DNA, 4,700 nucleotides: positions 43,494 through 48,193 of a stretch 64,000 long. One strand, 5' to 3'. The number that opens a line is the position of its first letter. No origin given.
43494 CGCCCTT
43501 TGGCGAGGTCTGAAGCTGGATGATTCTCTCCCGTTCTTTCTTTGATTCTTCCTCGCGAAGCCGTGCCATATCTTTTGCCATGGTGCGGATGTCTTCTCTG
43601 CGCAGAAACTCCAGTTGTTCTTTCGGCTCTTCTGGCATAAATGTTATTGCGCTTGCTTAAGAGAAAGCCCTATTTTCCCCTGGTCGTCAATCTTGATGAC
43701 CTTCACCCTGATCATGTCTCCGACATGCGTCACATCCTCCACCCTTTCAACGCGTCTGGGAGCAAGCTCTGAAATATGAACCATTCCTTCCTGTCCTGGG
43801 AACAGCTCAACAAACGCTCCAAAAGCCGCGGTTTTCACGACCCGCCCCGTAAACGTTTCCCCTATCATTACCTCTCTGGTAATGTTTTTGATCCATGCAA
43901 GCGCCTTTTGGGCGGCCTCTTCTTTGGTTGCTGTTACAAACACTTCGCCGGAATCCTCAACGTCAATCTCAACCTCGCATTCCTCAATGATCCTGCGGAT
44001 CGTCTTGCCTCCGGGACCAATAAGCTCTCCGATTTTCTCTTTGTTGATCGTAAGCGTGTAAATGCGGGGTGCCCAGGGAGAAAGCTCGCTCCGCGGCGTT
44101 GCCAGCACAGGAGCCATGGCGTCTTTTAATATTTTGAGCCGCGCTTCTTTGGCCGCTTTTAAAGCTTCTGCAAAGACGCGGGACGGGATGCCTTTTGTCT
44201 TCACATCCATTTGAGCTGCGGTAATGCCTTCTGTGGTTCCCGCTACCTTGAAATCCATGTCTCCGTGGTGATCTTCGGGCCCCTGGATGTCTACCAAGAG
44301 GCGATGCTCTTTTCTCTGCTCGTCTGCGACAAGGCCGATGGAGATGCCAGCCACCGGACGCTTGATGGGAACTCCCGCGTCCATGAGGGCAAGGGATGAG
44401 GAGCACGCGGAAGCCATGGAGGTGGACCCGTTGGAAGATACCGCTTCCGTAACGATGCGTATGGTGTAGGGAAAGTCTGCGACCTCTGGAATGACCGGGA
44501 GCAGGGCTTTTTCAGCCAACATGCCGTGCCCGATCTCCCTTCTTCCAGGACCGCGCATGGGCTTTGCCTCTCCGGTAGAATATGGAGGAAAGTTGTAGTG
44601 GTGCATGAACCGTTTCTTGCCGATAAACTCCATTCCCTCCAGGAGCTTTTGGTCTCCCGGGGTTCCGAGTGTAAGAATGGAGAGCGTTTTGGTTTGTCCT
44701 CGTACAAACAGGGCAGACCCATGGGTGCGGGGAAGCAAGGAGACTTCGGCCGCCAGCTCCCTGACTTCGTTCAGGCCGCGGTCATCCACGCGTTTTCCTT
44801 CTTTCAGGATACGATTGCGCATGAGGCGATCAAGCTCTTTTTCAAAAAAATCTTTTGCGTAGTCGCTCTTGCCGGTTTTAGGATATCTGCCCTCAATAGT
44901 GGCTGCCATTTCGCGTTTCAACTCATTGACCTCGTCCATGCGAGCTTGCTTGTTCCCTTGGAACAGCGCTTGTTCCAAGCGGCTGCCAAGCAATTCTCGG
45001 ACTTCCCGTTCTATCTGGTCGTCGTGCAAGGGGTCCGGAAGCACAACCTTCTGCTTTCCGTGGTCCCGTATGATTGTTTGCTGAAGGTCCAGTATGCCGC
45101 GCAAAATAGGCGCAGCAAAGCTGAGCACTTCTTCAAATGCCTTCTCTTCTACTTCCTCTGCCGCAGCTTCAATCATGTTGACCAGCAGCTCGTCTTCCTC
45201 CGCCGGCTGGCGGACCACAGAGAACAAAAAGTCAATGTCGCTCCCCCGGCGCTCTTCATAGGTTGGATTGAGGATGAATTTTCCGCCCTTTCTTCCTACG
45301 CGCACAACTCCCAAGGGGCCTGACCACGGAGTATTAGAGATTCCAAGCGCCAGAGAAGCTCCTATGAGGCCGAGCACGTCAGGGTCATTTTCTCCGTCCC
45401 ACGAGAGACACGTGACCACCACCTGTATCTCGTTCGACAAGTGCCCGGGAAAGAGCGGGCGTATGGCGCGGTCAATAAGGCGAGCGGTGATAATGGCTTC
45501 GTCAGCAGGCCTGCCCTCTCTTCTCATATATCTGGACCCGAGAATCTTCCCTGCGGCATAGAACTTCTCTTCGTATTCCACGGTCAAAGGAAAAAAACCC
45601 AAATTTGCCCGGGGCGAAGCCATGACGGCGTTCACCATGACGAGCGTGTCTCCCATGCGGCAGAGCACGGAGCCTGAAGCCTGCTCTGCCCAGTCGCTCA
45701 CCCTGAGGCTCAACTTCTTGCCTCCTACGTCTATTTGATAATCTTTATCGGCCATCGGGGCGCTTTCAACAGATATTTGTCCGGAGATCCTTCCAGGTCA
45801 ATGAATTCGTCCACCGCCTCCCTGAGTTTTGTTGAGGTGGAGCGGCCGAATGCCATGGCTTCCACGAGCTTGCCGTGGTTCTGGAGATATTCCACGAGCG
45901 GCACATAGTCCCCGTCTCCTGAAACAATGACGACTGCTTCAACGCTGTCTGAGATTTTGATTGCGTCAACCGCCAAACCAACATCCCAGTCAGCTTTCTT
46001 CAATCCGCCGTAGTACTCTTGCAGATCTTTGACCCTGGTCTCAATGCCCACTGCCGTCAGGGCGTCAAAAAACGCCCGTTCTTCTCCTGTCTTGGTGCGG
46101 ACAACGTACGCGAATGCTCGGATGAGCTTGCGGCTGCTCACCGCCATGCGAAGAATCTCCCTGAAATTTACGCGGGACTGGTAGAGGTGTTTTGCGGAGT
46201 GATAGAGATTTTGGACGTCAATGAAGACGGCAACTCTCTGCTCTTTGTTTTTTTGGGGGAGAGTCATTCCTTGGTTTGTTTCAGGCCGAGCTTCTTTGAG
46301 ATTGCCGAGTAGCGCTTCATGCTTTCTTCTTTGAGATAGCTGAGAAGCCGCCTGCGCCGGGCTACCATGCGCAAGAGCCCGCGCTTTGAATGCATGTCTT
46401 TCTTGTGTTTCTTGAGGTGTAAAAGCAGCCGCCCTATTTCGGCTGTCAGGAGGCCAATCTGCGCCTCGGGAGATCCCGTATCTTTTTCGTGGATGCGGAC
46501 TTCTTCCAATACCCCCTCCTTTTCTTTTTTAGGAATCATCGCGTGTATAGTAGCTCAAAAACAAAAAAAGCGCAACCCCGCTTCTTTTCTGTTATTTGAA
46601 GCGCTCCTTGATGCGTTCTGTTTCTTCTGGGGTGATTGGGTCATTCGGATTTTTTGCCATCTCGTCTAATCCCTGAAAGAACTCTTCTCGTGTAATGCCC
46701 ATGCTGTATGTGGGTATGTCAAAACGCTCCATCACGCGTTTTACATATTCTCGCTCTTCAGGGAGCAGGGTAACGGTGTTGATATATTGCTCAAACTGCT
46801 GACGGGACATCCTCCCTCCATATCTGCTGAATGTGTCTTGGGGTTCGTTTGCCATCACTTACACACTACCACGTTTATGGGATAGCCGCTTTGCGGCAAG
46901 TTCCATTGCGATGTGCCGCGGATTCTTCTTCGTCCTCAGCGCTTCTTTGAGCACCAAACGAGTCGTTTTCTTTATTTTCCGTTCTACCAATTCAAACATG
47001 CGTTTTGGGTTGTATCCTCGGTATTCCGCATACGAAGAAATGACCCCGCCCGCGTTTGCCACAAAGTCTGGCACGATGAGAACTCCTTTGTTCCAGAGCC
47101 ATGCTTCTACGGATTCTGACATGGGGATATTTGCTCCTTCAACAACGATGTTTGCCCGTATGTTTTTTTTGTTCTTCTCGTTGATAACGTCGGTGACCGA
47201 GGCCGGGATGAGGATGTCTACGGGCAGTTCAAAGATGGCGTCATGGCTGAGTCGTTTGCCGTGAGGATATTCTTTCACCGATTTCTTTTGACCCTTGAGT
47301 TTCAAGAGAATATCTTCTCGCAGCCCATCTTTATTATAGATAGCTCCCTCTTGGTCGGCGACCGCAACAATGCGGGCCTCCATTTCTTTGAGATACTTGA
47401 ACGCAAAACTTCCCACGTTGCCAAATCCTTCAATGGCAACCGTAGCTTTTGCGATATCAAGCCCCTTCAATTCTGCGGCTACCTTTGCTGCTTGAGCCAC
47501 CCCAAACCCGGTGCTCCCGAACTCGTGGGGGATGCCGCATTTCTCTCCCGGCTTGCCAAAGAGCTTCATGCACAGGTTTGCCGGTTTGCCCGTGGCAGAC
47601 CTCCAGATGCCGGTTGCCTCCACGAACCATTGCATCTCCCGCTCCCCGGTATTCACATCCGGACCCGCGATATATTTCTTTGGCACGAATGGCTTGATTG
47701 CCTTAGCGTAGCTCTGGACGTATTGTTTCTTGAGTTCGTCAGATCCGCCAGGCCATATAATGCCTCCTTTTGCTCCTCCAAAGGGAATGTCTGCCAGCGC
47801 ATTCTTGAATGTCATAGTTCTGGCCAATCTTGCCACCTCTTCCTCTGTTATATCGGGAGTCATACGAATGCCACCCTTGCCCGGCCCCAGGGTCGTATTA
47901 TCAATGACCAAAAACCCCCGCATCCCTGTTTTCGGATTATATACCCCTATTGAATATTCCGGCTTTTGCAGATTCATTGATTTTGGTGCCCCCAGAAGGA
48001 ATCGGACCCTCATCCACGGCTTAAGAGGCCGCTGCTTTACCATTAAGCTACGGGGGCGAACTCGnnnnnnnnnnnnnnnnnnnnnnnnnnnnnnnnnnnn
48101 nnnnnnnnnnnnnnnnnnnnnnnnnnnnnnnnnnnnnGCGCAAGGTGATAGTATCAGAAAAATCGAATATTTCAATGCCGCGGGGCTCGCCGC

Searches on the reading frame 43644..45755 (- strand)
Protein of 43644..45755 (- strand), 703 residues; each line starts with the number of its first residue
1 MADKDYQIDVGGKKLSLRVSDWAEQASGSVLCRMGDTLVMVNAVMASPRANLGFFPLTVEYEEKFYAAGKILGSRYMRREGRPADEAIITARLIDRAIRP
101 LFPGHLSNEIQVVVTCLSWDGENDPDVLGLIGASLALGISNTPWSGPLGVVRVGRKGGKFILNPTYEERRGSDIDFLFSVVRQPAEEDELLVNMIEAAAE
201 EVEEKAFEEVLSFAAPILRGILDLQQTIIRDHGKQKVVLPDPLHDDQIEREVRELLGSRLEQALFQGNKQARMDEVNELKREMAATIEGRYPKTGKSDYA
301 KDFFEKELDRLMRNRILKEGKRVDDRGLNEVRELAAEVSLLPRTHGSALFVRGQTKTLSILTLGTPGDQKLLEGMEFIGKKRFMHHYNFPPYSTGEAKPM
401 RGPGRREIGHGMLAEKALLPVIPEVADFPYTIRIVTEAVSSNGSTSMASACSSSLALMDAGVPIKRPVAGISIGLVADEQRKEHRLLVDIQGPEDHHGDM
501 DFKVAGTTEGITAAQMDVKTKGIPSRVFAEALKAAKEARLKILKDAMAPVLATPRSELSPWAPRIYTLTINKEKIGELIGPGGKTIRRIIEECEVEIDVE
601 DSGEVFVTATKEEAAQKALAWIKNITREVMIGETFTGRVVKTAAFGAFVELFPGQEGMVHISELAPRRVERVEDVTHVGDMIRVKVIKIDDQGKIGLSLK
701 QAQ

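Call 39: search_protein_families(library=pfam, proteins=[window:43644-45755:-], max_evalue=0.00001)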
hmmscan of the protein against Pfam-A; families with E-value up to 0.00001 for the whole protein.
window:43644-45755:- (703 aa): 5 families
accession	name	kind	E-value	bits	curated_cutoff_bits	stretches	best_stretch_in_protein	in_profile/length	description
PF01138.27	RNase_PH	-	1.2e-50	171.7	25.5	2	14-143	4-130/130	3' exoribonuclease family, domain 1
PF00575.29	S1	-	7.1e-19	68.4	22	1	629-700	2-74/74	S1 RNA binding domain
PF03725.20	RNase_PH_C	-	9.7e-15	54.7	20.8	1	467-538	2-67/67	3' exoribonuclease family, domain 2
PF00013.35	KH_1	-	1.2e-11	44.7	21.5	1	566-623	2-65/66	KH domain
PF03726.19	PNPase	-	3.2e-09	37.6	24.6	1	248-326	2-80/81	Polyribonucleotide nucleotidyltransferase, RNA binding domain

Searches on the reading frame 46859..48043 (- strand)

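Call 69: search_protein_families(library=pfam, proteins=[window:46859-48043:-], max_evalue=0.00001)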
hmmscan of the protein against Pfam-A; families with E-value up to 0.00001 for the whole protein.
window:46859-48043:- (394 aa): 2 families
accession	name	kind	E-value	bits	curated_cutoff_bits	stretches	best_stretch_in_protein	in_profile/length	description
PF00208.27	ELFV_dehydrog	-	3.3e-50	171.5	23.4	1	170-387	2-233/241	Glutamate/Leucine/Phenylalanine/Valine dehydrogenase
PF02812.23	ELFV_dehydrog_N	-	5e-28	97.8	25.3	1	41-143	21-126/129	Glu/Leu/Phe/Val dehydrogenase, dimerisation domain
